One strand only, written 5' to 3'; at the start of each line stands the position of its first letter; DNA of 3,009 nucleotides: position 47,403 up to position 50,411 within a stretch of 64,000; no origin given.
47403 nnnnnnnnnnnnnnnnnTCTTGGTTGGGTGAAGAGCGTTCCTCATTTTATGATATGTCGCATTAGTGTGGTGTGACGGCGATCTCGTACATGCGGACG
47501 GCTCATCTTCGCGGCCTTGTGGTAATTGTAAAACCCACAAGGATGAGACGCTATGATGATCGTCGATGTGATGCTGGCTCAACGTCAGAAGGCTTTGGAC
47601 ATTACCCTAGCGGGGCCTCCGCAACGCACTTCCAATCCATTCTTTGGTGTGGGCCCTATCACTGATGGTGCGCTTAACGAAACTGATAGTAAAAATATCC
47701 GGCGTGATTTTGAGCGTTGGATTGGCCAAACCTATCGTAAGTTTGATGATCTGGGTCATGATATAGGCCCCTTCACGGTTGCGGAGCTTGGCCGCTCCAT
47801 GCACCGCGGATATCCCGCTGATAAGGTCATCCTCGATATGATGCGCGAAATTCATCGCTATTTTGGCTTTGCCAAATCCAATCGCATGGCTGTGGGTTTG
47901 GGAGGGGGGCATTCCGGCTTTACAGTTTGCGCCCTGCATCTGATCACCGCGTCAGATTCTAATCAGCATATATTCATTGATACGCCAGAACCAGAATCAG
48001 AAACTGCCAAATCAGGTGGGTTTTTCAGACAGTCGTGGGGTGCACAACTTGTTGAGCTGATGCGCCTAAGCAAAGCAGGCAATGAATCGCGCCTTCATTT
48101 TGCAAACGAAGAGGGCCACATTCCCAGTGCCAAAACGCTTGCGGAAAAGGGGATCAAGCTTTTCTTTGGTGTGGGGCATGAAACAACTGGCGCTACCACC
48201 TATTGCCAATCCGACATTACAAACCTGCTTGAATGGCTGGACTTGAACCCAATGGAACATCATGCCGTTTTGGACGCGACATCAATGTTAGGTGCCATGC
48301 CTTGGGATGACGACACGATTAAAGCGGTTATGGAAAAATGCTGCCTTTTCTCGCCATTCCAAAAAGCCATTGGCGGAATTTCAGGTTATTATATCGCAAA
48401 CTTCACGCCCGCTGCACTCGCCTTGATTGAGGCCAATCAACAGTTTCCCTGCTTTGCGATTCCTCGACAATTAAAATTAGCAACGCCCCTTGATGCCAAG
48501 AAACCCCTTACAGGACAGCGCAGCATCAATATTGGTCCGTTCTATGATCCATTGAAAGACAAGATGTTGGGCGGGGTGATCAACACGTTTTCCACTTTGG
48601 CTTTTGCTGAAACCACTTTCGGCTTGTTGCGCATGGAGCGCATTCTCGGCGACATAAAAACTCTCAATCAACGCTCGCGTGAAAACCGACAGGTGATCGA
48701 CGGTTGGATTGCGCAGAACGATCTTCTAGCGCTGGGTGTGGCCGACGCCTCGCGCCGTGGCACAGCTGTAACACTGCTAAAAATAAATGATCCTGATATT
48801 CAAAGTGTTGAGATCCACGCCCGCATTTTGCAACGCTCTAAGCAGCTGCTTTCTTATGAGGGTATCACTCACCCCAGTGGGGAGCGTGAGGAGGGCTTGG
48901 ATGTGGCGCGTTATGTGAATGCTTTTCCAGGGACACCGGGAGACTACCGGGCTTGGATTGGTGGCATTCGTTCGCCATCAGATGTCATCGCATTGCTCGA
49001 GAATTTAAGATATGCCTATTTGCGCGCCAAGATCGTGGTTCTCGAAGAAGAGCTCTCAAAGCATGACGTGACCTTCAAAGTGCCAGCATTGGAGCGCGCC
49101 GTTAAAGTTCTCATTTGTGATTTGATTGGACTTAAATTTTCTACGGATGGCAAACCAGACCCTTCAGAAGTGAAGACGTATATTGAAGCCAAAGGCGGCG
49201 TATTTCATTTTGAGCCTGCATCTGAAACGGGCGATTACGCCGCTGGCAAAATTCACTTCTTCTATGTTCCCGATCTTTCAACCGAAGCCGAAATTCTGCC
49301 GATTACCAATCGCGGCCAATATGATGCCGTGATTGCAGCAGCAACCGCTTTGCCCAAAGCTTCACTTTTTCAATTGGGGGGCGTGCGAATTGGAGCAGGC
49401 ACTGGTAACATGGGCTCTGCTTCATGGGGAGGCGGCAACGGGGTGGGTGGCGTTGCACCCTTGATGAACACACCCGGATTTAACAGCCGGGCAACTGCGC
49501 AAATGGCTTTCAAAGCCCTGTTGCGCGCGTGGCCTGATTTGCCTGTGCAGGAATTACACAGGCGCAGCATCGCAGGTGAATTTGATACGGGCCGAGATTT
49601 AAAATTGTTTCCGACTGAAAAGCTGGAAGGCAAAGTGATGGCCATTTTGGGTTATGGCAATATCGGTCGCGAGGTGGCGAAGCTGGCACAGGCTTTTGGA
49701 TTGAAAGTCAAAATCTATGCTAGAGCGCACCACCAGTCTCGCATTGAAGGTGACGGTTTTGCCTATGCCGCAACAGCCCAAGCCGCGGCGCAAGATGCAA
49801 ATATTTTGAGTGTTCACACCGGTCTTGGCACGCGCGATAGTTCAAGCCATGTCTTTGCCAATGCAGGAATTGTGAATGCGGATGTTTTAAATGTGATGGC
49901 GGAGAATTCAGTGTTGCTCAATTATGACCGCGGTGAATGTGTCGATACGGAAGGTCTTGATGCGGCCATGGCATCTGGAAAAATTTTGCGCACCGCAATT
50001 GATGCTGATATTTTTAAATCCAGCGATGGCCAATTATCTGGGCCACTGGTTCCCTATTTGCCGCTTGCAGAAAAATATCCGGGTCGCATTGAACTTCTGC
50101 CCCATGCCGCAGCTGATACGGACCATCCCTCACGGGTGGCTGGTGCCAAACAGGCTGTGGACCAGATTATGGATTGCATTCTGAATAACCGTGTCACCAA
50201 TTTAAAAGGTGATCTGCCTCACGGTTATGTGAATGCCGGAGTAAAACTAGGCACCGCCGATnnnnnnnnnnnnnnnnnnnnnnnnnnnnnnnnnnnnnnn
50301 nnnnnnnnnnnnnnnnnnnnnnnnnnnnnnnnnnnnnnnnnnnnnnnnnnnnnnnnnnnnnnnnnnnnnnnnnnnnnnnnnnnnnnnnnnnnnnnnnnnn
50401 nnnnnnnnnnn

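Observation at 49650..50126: Dehydrogenase half has an NADP(H)-type pocket and lacks the usual catalytic Glu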

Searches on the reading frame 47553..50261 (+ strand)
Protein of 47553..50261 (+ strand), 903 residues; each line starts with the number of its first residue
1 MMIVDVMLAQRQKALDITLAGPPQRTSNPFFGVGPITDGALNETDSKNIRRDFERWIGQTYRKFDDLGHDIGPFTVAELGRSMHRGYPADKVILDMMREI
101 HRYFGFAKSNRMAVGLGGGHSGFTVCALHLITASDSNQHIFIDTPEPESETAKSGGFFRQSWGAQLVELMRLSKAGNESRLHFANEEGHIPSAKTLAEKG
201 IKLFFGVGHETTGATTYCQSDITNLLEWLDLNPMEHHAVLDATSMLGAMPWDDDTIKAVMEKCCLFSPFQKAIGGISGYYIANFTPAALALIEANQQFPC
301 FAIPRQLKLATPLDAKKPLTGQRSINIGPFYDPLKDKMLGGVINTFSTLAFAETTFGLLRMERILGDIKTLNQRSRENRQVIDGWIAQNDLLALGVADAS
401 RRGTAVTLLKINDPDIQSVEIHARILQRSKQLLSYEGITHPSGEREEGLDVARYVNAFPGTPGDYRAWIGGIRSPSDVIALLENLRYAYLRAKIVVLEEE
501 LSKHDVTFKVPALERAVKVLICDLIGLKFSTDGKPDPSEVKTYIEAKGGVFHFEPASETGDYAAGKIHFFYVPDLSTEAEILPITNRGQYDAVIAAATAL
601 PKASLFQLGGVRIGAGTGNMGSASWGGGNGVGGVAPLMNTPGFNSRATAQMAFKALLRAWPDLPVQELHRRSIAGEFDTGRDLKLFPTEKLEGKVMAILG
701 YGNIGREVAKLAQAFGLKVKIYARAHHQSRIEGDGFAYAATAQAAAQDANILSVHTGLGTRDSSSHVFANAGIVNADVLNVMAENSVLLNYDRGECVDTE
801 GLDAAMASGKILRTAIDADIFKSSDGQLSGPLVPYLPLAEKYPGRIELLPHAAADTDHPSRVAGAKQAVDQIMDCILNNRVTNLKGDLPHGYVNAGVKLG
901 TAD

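Call 5: search_protein_families(library=pfam, proteins=[window:47553-50261:+], max_evalue=1)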
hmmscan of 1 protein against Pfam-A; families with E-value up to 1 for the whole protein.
window:47553-50261:+ (903 aa): 6 families
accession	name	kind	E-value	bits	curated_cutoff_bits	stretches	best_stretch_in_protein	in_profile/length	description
PF02826.25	2-Hacid_dh_C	-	3.7e-21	75.7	25.1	1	667-817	13-152/178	D-isomer specific 2-hydroxyacid dehydrogenase, NAD binding domain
PF07991.19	KARI_N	-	0.0042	17.1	20.6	1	691-752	2-64/165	Acetohydroxy acid isomeroreductase, NADPH-binding domain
PF00670.27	AdoHcyase_NAD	-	0.052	14.1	27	1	691-817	21-136/162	S-adenosyl-L-homocysteine hydrolase, NAD binding domain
PF00208.27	ELFV_dehydrog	-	0.078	13.1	23.4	1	688-719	27-58/241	Glutamate/Leucine/Phenylalanine/Valine dehydrogenase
PF00070.33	Pyr_redox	-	0.083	13.8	22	1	696-729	2-35/82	Pyridine nucleotide-disulphide oxidoreductase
PF00389.36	2-Hacid_dh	-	0.19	11.9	24.6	1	637-894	87-134/134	D-isomer specific 2-hydroxyacid dehydrogenase, catalytic domain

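Call 6: search_protein_families(library=ncbifam, proteins=[window:47553-50261:+], max_evalue=1)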
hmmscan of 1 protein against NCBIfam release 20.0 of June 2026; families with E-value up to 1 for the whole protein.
window:47553-50261:+ (903 aa): 30 families (the best 25 are shown)
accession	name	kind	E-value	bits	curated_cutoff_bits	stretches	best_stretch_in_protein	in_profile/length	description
TIGR01327.1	PGDH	equivalog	1.3e-16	60.5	454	1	637-882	88-307/525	phosphoglycerate dehydrogenase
NF009714.1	PRK13243.1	equivalog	2e-16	60.2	455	1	638-863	94-300/332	glyoxylate reductase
NF008759.0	PRK11790.1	equivalog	8.1e-15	54.4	404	1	688-817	147-265/410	phosphoglycerate dehydrogenase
NF005069.0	PRK06487.1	equivalog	3.6e-14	52.6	448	1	642-832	100-274/320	2-hydroxyacid dehydrogenase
NF002841.0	PRK03080.1-2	equivalog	9e-14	51.2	477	1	238-493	167-384/389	phosphoserine transaminase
NF005387.0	PRK06932.1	equivalog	1.4e-13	50.5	492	1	686-818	140-259/314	2-hydroxyacid dehydrogenase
NF006263.0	PRK08410.1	equivalog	1.8e-13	50.6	389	1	688-822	140-259/311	D-2-hydroxyacid dehydrogenase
NF001309.0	PRK00257.1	equivalog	6e-12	45.2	434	1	688-817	111-232/379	4-phosphoerythronate dehydrogenase PdxB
TIGR01365.1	serC_2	equivalog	8.3e-11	41.6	448.2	1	239-489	159-371/374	phosphoserine transaminase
NF005027.0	PRK06436.1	equivalog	2e-10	40.3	261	1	684-800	113-217/303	2-hydroxyacid dehydrogenase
NF009127.0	PRK12480.1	equivalog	3e-10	39.6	579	1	694-818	147-260/330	D-lactate dehydrogenase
NF041369.1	Dhydh_Halo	equivalog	4.9e-10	39.1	400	1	691-823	130-251/305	D-2-hydroxyacid dehydrogenase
NF011938.0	PRK15409.1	equivalog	5.5e-10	38.8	492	1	637-876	92-309/324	glyoxylate/hydroxypyruvate reductase GhrB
NF006374.0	PRK08605.1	subfamily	1.1e-09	37.9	356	1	695-821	148-265/332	D-lactate dehydrogenase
NF005750.0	PRK07574.1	equivalog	4e-08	32.7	329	1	689-815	188-307/386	NAD-dependent formate dehydrogenase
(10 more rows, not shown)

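Call 8: find_homologous_proteins(query=window:47553-50261:+, region=1-903)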
Query window:47553-50261:+, residues 1-903 (903 aa): 758 proteins with E <= 0.001 among 8000 candidates; the best 120 are listed. Only proteins of 496 to 1581 residues were searched: fused or split forms outside these lengths cannot appear, so this answer is no evidence that the protein stands alone or is whole; lengths 'longer' or 'shorter' looks for them.
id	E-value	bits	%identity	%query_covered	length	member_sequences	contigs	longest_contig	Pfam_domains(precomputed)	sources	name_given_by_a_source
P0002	0.0e+0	2065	100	100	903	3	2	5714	PF02826.26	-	-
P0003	0.0e+0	1849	89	100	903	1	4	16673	PF02826.26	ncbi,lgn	-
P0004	0.0e+0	1822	88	100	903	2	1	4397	PF02826.26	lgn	-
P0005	0.0e+0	1664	79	100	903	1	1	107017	PF02826.26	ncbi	-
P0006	0.0e+0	1664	80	100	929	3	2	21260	PF02826.26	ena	-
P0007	0.0e+0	1636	78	100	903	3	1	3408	PF02826.26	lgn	-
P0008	0.0e+0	1454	70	100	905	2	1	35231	PF02826.26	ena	-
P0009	0.0e+0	1421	68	99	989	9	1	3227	PF02826.26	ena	-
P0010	0.0e+0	1418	69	98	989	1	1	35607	PF02826.26,PF07991.19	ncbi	-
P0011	0.0e+0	1415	68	99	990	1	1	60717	PF02826.26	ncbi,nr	ncbi:MAG: phosphoglycerate dehydrogenase [Alphaproteobacteria bacterium]|nr:phosphoglycerate dehydro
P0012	0.0e+0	1409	68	99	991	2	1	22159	PF02826.26,PF07991.19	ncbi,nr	ncbi:MAG: phosphoglycerate dehydrogenase [Alphaproteobacteria bacterium]|nr:phosphoglycerate dehydro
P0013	0.0e+0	1406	67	99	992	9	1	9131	PF02826.26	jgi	jgi:lactate dehydrogenase-like 2-hydroxyacid dehydrogenase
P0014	0.0e+0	1406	68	99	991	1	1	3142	PF02826.26,PF07991.19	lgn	-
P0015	0.0e+0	1400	68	99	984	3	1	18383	PF02826.26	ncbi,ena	-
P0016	0.0e+0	1397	67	99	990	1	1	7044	PF02826.26,PF07991.19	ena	-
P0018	0.0e+0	1394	67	99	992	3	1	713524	PF02826.26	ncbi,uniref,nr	ncbi:phosphoglycerate dehydrogenase [Labrys miyagiensis]|uniref:Phosphoglycerate dehydrogenase n=1 T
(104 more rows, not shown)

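Call 24: search_protein_representatives(protein=window:47553-50261:+)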
Query: 903 residues. Proteins with E-value up to 0.001 (for the whole library): 4059; up to 1e-10: 224; up to 1e-30: 85. The best 150 are listed.
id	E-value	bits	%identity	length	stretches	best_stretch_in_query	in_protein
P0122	0.0e+00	1328.1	64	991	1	9-896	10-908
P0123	1.0e-240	818.1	71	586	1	5-511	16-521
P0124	1.4e-167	576.1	64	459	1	338-780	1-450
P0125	3.4e-160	551.6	65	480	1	503-899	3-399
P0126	1.6e-142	493.2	60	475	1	515-898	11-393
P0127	9.2e-132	457.6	60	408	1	170-521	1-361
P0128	2.1e-129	449.8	38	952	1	22-896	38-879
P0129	4.0e-129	448.9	62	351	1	265-602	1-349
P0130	1.1e-127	444.2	56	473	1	516-897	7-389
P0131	1.9e-126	440.0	57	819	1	515-899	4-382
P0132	5.4e-126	438.5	56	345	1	128-471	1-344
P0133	1.0e-122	427.7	57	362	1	18-349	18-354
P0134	3.6e-119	415.9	72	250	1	4-250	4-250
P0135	9.6e-116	404.6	52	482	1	516-896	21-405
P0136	3.0e-112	393.0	52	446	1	518-898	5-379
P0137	2.0e-109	383.7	52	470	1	514-897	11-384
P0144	2.9e-93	330.2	49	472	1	513-897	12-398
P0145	2.1e-90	320.7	34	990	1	22-872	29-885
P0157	1.3e-64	235.4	35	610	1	36-507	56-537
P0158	7.9e-62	226.2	39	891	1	462-899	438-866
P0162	3.2e-57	211.0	33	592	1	81-511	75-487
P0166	8.3e-51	189.7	35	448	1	514-898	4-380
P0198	4.2e-35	137.8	28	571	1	27-526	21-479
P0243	2.0e-21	92.5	32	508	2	687-897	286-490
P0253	7.5e-19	84.0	29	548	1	19-503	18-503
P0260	1.5e-17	79.7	31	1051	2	564-898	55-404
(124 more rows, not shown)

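Call 33: find_encoding_contigs(protein=P0005, flank=8000, max_places=3)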
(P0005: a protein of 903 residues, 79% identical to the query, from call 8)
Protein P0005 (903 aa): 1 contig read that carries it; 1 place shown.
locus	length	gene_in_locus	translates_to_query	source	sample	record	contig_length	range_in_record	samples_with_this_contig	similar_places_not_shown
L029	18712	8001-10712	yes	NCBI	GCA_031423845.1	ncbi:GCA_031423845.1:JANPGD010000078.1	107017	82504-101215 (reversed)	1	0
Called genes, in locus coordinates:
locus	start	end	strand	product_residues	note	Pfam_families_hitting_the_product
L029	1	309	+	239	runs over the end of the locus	PF01553:Acyltransferase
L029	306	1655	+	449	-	PF00919:UPF0004, PF04055:Radical_SAM, PF01938:TRAM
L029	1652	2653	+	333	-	PF02562:PhoH, PF13245:AAA_19, PF13604:AAA_30 (weak)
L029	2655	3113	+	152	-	PF02130:YbeY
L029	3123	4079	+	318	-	PF00571:CBS, PF03471:CorC_HlyC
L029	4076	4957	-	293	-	PF00480:ROK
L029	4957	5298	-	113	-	PF01050:MannoseP_isomer, PF07883:Cupin_2 (weak)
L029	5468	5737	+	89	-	PF01649:Ribosomal_S20p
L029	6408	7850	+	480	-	PF11638:DnaA_N, PF00308:Bac_DnaA, PF08299:Bac_DnaA_C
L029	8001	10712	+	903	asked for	PF02826:2-Hacid_dh_C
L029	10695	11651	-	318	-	PF02915:Rubrerythrin, PF01988:VIT1 (faint)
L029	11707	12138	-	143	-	PF05025:RbsD_FucU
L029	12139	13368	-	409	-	PF12802:MarR_2 (weak), PF13412:HTH_24 (weak), PF00480:ROK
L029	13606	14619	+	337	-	PF00532:Peripla_BP_1, PF13407:Peripla_BP_4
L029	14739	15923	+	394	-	PF02653:BPD_transp_2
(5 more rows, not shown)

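Call 34: find_encoding_contigs(protein=P0018, flank=8000, max_places=3)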
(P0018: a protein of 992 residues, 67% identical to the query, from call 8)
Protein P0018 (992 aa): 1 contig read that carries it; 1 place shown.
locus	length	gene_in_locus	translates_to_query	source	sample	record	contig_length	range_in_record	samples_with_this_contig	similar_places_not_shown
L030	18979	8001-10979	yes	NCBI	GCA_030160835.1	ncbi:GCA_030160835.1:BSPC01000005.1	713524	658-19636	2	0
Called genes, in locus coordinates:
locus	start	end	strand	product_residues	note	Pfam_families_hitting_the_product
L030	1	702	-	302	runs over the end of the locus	PF00797:Acetyltransf_2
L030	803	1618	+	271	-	-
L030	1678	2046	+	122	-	PF13340:DUF4096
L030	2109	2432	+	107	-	PF01609:DDE_Tnp_1, PF13586:DDE_Tnp_1_2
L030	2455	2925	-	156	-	PF00383:dCMP_cyt_deam_1, PF14437:MafB19-deam, PF14439:Bd3614-deam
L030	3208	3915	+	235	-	PF13610:DDE_Tnp_IS240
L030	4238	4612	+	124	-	-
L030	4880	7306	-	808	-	PF02518:HATPase_c, PF00204:DNA_gyraseB, PF01751:Toprim, PF21249:GyrB_hook, PF00986:DNA_gyraseB_C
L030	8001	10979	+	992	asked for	PF02826:2-Hacid_dh_C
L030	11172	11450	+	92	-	PF03693:ParD_antitoxin (weak)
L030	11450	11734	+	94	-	PF05016:ParE_toxin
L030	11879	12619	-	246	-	PF00483:NTP_transferase, PF12804:NTP_transf_3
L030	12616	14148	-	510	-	PF02367:TsaE, PF01636:APH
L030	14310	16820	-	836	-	PF08448:PAS_4 (faint), PF00989:PAS (faint), PF13188:PAS_8 (faint), PF12860:PAS_7, PF00512:HisKA, PF02518:HATPase_c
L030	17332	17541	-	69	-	-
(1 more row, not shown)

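Call 35: find_encoding_contigs(protein=P0128, flank=8000, max_places=3)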
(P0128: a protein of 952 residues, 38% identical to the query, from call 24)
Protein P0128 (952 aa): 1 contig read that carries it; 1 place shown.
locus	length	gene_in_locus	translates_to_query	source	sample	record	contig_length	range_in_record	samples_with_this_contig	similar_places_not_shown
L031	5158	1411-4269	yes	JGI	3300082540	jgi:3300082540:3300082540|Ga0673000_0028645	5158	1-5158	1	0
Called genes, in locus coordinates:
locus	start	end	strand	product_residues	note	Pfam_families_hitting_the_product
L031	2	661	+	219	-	?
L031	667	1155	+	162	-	-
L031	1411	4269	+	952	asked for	PF00389:2-Hacid_dh (weak), PF02826:2-Hacid_dh_C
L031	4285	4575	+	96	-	-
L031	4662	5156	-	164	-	?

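Call 36: find_encoding_contigs(protein=P0145, flank=8000, max_places=3)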
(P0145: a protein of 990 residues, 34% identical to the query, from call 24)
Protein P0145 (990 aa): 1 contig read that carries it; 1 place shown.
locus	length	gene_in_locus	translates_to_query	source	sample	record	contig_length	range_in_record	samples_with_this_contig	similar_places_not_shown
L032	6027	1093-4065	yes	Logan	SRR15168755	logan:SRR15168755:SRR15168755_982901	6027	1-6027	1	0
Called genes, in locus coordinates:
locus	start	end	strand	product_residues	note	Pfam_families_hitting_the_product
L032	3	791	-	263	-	?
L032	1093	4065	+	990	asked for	PF00389:2-Hacid_dh (weak), PF02826:2-Hacid_dh_C, PF03446:NAD_binding_2 (faint)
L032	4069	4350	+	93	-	-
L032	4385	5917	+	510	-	-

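Call 46: find_encoding_contigs(protein=P0126, flank=8000, max_places=3)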
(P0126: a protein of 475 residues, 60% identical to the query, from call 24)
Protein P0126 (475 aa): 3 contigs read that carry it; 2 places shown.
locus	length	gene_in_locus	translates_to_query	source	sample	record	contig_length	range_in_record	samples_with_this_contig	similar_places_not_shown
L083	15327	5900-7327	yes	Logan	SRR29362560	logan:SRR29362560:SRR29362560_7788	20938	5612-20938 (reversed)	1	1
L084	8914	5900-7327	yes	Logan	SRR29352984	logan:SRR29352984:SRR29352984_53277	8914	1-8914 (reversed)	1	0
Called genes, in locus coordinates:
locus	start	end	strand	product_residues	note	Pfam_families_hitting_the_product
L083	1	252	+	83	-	?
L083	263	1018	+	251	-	PF23441:SDR, PF00106:adh_short, PF01370:Epimerase (weak), PF08659:KR, PF13561:adh_short_C2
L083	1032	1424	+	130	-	PF01042:Ribonuc_L-PSP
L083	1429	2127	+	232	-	PF00106:adh_short, PF01370:Epimerase, PF04321:RmlD_sub_bind (weak), PF08659:KR (faint), PF13561:adh_short_C2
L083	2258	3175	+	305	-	PF24684:Vgb_lyase (faint), PF01436:NHL (faint), PF08450:SGL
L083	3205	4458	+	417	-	PF13433:Peripla_BP_5 (weak), PF13458:Peripla_BP_6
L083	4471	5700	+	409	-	PF00155:Aminotran_1_2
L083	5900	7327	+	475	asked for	PF02826:2-Hacid_dh_C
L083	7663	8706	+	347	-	PF00532:Peripla_BP_1, PF13407:Peripla_BP_4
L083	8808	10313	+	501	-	PF00005:ABC_tran, PF13304:AAA_21 (faint), PF00005:ABC_tran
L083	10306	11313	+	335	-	PF02653:BPD_transp_2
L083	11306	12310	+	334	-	PF02653:BPD_transp_2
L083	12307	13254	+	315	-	PF00106:adh_short (faint), PF01370:Epimerase, PF04321:RmlD_sub_bind, PF01073:3Beta_HSD, PF07993:NAD_binding_4 (faint), PF16363:GDP_Man_Dehyd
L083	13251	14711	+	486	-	PF07969:Amidohydro_3 (weak), PF01979:Amidohydro_1, PF07969:Amidohydro_3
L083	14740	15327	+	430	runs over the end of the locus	PF17885:Smoa_sbd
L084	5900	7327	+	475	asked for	PF02826:2-Hacid_dh_C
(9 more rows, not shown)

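Call 47: find_encoding_contigs(protein=P0130, flank=8000, max_places=3)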
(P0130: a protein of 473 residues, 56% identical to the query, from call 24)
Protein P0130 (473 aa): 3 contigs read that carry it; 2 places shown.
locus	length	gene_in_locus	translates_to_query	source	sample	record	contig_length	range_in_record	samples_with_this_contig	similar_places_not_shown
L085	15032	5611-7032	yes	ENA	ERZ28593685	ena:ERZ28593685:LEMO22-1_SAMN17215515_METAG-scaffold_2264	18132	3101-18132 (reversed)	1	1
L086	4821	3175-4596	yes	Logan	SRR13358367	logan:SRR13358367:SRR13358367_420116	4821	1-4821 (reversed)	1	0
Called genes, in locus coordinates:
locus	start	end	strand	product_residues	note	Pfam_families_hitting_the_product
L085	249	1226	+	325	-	PF05544:Pro_racemase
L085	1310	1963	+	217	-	PF00528:BPD_transp_1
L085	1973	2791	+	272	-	PF00005:ABC_tran, PF02463:SMC_N (weak), PF13304:AAA_21 (weak)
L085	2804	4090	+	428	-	PF01266:DAO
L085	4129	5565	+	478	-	PF00171:Aldedh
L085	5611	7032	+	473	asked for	PF02826:2-Hacid_dh_C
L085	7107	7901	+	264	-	PF03328:HpcH_HpaI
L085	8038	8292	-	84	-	-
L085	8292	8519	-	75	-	-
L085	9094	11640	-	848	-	PF07660:STN (weak), PF07715:Plug, PF00593:TonB_dep_Rec_b-barrel, PF14905:OMP_b-brl_3 (weak)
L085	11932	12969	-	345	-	PF16220:DUF4880, PF04773:FecR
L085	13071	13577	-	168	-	PF04542:Sigma70_r2, PF08281:Sigma70_r4_2, PF04545:Sigma70_r4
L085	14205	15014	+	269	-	PF00753:Lactamase_B, PF23023:Anti-Pycsar_Apyc1 (weak)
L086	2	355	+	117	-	?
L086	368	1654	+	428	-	PF01266:DAO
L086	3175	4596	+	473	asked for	PF02826:2-Hacid_dh_C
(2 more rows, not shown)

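Call 48: find_encoding_contigs(protein=P0144, flank=8000, max_places=3)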
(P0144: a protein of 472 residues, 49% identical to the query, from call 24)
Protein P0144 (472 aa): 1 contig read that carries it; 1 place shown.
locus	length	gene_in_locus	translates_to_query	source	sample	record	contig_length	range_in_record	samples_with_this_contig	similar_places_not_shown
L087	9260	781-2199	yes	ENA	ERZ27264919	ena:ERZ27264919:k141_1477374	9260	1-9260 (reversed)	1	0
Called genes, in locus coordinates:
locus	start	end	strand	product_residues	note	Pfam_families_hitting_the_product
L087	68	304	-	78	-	-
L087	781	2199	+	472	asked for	PF02826:2-Hacid_dh_C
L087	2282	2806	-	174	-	PF12019:GspH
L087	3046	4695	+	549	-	PF01546:Peptidase_M20 (faint), PF02225:PA (weak), PF04389:Peptidase_M28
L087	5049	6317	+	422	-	PF18054:CEL_III_C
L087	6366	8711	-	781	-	PF00486:Trans_reg_C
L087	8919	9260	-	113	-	?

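Call 49: find_encoding_contigs(protein=P0137, flank=8000, max_places=3)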
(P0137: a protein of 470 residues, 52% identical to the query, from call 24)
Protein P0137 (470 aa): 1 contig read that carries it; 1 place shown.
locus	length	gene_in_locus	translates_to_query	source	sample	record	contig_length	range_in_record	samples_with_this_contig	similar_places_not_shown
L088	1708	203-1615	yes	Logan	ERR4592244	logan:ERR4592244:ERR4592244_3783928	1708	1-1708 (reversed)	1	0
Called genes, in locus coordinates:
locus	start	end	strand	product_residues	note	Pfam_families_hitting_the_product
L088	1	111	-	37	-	?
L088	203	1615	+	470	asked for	PF02826:2-Hacid_dh_C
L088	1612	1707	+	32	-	?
